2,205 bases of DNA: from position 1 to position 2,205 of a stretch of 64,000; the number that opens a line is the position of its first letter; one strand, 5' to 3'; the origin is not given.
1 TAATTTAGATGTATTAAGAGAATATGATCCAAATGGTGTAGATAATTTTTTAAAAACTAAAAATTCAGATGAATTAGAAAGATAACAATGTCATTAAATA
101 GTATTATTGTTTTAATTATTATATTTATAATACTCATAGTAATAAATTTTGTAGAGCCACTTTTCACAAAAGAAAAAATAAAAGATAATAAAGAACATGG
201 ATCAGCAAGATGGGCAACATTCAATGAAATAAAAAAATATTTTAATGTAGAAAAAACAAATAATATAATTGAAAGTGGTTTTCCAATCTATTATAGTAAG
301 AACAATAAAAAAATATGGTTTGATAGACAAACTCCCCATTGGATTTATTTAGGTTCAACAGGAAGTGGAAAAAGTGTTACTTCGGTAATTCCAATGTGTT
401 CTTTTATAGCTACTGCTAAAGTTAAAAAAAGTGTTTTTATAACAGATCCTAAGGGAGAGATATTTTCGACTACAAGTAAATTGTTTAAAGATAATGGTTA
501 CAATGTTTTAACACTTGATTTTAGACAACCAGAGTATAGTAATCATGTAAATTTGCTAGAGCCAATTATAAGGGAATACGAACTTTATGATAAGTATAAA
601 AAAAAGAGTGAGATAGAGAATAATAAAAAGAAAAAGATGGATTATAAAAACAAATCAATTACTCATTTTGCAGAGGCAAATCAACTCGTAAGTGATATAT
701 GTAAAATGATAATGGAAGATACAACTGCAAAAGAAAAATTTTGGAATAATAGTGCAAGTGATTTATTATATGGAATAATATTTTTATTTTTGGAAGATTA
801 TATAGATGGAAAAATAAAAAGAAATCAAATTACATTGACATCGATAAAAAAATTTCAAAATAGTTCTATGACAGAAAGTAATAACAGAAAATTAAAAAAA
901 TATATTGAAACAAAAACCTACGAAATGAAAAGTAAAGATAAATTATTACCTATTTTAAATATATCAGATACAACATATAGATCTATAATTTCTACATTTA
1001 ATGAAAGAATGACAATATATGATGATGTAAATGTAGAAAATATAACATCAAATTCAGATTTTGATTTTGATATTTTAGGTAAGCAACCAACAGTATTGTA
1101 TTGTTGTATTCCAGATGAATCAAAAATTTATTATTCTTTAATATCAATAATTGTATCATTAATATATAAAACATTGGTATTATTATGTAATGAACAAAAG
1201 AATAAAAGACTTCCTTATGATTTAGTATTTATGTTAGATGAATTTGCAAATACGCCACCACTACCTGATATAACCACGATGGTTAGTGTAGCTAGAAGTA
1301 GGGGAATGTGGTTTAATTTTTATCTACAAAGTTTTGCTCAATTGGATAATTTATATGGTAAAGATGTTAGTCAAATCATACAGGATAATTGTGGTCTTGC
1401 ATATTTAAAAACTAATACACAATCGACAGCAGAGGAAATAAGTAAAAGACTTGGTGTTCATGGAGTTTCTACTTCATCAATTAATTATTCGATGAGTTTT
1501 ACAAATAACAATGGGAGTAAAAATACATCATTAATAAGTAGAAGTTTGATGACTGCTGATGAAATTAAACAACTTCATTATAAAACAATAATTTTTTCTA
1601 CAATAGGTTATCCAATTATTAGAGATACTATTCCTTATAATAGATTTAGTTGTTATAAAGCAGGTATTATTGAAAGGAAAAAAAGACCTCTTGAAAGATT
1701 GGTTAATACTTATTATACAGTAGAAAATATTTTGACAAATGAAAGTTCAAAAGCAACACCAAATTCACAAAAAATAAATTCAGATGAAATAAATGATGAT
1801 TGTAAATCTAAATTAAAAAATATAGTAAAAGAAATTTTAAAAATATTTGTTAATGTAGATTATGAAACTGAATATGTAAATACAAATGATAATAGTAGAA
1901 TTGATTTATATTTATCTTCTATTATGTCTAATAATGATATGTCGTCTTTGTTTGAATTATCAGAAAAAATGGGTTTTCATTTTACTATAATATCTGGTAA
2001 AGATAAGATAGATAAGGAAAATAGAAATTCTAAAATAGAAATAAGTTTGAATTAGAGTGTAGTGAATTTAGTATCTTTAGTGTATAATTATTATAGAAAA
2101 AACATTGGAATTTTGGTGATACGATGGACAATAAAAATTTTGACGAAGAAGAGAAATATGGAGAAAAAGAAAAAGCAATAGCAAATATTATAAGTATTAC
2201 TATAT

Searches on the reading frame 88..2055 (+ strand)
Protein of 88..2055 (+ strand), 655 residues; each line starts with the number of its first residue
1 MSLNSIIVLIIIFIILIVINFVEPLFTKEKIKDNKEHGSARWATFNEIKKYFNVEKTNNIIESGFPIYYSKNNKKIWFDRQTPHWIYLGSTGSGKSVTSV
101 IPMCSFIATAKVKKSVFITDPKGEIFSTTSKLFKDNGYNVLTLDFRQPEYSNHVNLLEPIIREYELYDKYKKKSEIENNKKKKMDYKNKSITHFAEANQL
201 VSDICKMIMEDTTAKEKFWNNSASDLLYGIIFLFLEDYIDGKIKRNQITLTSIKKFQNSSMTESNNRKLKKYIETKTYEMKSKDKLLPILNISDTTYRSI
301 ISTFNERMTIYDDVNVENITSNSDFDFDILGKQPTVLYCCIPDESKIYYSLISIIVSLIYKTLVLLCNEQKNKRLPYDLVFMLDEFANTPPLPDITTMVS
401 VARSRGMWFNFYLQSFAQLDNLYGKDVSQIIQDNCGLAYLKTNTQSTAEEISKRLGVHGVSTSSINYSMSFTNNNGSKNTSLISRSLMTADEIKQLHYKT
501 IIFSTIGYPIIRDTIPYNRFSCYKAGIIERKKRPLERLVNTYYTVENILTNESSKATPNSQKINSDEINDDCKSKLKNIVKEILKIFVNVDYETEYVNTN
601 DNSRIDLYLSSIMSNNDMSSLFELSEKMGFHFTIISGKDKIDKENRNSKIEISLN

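Call 16: find_encoding_contigs(protein=window:88-2055:+, flank=10000, max_places=3)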
Protein window:88-2055:+ (655 aa): 9 contigs read that carry it; 3 places shown.
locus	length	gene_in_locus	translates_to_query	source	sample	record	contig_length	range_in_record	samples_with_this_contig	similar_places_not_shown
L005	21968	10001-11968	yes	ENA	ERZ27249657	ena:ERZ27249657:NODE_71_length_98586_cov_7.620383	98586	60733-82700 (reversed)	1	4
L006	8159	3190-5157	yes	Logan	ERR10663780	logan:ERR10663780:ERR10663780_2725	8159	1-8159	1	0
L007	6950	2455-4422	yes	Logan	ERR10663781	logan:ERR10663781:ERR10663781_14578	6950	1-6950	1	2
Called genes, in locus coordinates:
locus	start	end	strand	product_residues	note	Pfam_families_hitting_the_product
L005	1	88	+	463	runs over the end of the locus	PF26635:DUF8208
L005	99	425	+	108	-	-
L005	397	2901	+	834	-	PF26593:TraC-like, PF01935:DUF87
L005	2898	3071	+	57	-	-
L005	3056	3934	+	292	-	PF01551:Peptidase_M23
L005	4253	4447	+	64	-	-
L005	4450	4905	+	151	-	-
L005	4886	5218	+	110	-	-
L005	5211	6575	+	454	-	-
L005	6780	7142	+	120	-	-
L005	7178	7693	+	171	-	-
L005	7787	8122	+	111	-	-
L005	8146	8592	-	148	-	PF01381:HTH_3 (weak), PF12844:HTH_19, PF13560:HTH_31 (faint), PF13744:HTH_37 (faint), PF01381:HTH_3, PF12844:HTH_19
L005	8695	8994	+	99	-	-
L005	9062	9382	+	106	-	PF00436:SSB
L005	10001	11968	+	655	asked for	PF02534:T4SS-DNA_transf, PF10412:TrwB_AAD_bind, PF12696:TraG-D_C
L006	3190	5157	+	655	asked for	PF02534:T4SS-DNA_transf, PF10412:TrwB_AAD_bind, PF12696:TraG-D_C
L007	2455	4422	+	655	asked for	PF02534:T4SS-DNA_transf, PF10412:TrwB_AAD_bind, PF12696:TraG-D_C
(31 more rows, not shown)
